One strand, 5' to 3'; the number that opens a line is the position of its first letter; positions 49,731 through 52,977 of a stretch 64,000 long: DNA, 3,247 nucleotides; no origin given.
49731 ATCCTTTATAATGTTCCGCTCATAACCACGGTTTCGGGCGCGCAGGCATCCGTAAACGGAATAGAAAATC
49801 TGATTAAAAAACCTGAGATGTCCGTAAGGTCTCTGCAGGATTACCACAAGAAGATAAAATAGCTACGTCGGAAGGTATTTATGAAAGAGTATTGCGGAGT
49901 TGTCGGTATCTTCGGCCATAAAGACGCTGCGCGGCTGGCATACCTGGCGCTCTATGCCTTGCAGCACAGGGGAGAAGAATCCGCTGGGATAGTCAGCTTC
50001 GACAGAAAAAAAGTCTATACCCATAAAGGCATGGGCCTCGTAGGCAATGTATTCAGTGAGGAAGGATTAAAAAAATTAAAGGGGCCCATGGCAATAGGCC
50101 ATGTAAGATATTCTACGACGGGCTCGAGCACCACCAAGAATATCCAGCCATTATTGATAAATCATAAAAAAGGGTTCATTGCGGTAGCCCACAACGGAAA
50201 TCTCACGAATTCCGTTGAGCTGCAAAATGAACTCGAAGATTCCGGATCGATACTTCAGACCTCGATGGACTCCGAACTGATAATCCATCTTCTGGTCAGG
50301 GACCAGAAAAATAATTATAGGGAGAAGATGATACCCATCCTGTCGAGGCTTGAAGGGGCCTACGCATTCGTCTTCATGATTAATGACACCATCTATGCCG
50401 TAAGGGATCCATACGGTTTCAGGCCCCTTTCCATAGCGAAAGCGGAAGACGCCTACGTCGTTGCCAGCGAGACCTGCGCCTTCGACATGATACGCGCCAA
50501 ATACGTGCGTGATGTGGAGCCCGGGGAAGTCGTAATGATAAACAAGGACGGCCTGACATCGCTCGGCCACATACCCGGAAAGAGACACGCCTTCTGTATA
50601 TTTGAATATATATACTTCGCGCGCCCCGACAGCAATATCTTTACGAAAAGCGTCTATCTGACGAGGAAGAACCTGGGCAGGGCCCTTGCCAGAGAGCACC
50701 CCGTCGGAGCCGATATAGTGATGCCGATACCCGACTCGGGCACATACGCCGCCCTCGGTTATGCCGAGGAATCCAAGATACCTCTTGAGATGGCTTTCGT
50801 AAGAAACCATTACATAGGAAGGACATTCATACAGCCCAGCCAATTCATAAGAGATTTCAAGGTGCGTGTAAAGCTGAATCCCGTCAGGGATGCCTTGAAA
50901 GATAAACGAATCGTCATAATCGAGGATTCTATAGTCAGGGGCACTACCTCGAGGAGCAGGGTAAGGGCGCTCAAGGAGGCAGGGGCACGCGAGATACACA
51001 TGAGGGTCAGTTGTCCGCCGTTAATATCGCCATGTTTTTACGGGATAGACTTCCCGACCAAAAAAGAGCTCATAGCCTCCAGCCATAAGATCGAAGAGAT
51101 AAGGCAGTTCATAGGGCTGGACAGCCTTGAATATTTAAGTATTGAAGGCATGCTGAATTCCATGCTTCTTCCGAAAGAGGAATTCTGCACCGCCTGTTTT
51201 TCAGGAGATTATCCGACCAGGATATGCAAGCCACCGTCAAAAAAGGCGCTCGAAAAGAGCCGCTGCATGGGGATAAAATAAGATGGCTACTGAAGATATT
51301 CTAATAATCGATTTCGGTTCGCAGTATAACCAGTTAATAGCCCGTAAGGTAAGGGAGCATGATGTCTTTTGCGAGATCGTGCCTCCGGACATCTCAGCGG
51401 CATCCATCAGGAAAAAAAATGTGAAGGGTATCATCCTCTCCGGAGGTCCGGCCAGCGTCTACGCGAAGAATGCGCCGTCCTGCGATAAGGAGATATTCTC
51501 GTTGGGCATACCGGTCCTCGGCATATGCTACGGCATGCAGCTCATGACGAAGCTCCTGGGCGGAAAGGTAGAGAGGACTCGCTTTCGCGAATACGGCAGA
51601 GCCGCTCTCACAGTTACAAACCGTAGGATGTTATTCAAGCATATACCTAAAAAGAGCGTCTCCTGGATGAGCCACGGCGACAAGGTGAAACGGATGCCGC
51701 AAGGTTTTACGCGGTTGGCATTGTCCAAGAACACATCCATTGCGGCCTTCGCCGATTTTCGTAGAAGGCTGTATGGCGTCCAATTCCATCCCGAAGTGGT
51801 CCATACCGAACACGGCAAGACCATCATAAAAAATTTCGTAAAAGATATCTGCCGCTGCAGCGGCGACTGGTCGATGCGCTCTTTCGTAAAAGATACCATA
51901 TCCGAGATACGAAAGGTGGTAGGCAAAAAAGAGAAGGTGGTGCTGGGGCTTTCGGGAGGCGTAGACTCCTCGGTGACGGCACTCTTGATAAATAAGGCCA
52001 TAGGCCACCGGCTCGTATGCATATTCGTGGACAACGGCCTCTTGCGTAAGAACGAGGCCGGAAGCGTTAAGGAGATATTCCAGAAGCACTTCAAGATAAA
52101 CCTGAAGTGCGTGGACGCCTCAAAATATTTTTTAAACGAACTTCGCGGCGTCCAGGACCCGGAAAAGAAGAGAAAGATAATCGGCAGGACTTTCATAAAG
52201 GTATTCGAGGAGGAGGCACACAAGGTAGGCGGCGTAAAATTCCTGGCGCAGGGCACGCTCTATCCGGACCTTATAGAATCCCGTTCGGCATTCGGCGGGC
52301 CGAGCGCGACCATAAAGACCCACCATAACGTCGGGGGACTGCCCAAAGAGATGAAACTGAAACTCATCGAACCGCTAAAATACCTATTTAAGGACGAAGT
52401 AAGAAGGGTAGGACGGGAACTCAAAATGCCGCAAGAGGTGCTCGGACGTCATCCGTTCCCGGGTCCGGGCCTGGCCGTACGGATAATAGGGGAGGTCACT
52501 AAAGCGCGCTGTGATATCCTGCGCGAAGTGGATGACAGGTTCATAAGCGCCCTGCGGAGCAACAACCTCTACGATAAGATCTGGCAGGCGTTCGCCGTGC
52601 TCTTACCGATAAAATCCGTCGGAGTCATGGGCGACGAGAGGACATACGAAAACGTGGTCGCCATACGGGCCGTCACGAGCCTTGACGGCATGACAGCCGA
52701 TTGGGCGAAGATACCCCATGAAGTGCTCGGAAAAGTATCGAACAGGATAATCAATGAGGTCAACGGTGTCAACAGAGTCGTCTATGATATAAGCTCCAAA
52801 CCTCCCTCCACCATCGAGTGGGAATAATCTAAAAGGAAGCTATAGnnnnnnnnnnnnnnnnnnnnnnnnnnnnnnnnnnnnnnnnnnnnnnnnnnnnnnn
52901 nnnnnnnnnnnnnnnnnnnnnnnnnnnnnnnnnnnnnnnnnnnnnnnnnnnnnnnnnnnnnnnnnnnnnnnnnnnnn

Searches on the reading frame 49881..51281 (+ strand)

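Call 49: search_protein_families(library=pfam, proteins=[window:49881-51281:+], max_evalue=0.0001)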
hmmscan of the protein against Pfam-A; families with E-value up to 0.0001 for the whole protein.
window:49881-51281:+ (466 aa): 3 families
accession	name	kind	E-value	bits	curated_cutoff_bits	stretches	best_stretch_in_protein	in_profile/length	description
PF13537.11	GATase_7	-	4e-19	69.3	25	1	82-201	7-121/123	Glutamine amidotransferase domain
PF13522.11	GATase_6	-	1.3e-17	64.5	27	1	67-197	9-130/130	Glutamine amidotransferase domain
PF13230.11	GATase_4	-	6.1e-05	22.5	23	0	66-144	69-143/272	Glutamine amidotransferases class-II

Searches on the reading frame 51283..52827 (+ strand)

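Call 49: search_protein_families(library=pfam, proteins=[window:51283-52827:+], max_evalue=0.0001)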
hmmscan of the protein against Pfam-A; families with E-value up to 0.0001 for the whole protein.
window:51283-52827:+ (514 aa): 5 families
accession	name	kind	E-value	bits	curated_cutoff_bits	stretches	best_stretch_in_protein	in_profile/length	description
PF00117.34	GATase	-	4.3e-48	164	22.8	1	7-188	1-189/190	Glutamine amidotransferase class-I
PF00958.27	GMP_synt_C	-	1.1e-46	157.3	27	1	424-513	3-92/92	GMP synthase C terminal domain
PF02540.23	NAD_synthase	-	2.6e-10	40.3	21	1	209-250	9-53/242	NAD synthase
PF07722.19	Peptidase_C26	-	3.6e-09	37.1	20.5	1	70-171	100-219/219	Peptidase C26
PF03054.22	tRNA_Me_trans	-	5.7e-05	23.3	20.6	0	218-252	2-35/202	tRNA methyl transferase HUP domain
